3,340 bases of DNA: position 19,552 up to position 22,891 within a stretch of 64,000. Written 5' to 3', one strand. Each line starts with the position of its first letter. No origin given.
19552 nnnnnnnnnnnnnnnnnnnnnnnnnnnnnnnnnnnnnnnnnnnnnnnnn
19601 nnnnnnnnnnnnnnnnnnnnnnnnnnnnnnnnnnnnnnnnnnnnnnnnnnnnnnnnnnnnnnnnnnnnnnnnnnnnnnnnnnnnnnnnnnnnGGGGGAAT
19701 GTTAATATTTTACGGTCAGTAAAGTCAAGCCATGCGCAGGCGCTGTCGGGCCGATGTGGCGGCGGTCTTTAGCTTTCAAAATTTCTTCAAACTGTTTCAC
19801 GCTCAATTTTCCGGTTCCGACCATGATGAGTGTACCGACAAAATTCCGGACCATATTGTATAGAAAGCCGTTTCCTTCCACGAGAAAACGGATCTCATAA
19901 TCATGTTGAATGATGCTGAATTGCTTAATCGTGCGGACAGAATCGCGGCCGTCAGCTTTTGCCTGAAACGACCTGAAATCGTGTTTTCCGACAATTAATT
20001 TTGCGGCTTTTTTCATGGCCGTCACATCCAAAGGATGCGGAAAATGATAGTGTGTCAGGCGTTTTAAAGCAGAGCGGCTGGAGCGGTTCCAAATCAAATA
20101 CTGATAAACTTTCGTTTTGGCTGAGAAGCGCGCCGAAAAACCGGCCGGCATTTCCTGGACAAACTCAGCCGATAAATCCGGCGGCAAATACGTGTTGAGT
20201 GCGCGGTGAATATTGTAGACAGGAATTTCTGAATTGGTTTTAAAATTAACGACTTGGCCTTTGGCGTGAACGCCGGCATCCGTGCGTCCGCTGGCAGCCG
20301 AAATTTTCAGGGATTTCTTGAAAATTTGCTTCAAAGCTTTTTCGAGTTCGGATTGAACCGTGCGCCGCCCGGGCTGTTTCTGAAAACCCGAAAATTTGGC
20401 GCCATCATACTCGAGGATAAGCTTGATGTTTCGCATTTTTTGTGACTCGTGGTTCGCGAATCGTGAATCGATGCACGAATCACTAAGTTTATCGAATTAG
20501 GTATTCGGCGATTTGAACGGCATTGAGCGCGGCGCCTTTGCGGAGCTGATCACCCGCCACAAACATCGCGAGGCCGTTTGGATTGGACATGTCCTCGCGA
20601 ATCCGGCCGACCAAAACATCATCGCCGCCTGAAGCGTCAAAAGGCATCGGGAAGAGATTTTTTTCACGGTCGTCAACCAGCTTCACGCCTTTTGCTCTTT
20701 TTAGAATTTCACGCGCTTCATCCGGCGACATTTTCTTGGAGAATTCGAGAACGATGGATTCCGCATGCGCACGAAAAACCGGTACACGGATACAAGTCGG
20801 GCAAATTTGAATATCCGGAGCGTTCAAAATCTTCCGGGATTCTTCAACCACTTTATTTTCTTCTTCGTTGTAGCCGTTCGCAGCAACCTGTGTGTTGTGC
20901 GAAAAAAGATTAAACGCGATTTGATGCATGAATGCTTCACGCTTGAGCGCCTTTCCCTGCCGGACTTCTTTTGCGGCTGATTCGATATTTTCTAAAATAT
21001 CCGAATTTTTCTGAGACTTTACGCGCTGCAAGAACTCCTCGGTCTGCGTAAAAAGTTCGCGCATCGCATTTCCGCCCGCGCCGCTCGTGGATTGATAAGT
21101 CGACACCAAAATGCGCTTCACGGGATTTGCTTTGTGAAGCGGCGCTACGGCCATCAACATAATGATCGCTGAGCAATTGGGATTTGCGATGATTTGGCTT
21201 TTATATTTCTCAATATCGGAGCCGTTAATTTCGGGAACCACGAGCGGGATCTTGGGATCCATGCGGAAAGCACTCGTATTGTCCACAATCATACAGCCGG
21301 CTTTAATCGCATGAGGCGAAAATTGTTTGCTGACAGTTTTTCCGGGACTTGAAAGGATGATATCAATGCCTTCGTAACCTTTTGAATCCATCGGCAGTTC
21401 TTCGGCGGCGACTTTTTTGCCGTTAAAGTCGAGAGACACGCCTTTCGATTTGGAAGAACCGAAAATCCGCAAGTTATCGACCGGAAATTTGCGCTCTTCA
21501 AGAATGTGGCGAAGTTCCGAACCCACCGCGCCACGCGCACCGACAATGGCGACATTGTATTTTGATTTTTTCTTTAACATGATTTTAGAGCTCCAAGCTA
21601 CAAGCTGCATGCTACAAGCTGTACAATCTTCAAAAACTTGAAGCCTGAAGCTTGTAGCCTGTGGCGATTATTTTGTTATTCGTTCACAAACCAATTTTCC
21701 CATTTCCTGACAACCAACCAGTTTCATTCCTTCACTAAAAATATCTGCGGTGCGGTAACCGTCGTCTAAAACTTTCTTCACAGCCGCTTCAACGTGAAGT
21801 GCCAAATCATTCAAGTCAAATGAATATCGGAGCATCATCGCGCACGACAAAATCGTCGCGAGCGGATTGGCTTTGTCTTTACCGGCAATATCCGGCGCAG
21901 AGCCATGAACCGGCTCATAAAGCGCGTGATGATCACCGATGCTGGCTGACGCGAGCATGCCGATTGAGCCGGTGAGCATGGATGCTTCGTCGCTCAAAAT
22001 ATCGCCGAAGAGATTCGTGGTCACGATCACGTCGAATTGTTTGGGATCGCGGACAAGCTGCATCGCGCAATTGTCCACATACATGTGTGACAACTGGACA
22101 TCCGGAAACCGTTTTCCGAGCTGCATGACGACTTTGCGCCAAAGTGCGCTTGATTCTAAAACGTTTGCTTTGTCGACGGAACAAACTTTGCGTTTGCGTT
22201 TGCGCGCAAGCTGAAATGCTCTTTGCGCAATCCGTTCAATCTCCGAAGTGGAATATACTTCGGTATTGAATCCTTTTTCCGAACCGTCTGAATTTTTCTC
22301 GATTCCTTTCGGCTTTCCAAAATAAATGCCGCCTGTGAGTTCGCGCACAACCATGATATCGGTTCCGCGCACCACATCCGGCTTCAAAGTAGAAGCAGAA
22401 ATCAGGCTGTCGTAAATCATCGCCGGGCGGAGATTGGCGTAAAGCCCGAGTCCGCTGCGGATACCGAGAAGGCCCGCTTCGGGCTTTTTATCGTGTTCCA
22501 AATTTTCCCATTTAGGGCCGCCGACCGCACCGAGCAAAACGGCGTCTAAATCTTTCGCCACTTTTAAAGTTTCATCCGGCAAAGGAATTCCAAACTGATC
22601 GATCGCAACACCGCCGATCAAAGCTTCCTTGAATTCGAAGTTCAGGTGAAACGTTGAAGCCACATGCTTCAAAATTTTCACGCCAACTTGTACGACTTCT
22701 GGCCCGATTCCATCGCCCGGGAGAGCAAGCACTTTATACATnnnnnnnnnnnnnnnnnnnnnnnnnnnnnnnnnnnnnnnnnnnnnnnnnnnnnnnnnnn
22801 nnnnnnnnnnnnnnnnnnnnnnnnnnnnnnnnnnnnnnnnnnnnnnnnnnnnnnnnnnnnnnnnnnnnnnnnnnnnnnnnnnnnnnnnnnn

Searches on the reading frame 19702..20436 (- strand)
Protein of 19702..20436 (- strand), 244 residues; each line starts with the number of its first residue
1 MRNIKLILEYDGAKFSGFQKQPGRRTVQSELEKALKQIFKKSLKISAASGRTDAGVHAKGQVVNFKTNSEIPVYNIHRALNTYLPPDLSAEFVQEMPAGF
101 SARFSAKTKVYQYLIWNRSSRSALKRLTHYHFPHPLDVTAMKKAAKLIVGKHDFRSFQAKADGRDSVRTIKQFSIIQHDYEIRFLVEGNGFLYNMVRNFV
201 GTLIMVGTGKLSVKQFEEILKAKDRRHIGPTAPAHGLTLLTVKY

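Call 108: search_protein_families(library=pfam, proteins=[window:19702-20436:-], max_evalue=0.00001)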
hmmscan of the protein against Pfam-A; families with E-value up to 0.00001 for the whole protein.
window:19702-20436:- (244 aa): 1 family
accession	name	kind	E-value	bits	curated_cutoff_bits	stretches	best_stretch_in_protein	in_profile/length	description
PF01416.25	PseudoU_synth_1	-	2.3e-42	144.3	23.3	2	144-244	1-107/108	tRNA pseudouridine synthase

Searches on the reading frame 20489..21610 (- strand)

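Call 108: search_protein_families(library=pfam, proteins=[window:20489-21610:-], max_evalue=0.00001)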
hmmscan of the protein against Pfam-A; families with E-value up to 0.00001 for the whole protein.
window:20489-21610:- (373 aa): 2 families
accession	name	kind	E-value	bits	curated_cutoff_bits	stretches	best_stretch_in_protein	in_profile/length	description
PF02774.23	Semialdhyde_dhC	-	3e-44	151.8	26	1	156-358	2-184/184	Semialdehyde dehydrogenase, dimerisation domain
PF01118.30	Semialdhyde_dh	-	3.9e-31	108.4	26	1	19-135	1-120/121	Semialdehyde dehydrogenase, NAD binding domain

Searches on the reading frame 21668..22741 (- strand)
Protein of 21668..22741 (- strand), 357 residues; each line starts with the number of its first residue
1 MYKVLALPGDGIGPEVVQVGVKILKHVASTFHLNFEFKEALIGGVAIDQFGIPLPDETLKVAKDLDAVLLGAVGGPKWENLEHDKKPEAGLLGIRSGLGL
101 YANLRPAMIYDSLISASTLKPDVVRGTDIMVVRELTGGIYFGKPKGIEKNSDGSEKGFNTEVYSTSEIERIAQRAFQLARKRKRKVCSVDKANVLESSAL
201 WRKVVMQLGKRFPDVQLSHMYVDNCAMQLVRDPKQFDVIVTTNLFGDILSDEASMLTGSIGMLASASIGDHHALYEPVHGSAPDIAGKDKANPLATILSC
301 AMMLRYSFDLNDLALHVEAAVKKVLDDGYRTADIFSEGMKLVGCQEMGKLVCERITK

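Call 108: search_protein_families(library=pfam, proteins=[window:21668-22741:-], max_evalue=0.00001)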
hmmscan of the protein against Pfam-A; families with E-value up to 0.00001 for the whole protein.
window:21668-22741:- (357 aa): 1 family
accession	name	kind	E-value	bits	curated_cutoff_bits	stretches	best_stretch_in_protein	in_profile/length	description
PF00180.25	Iso_dh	-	2e-142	475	27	1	3-351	1-348/348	Isocitrate/isopropylmalate dehydrogenase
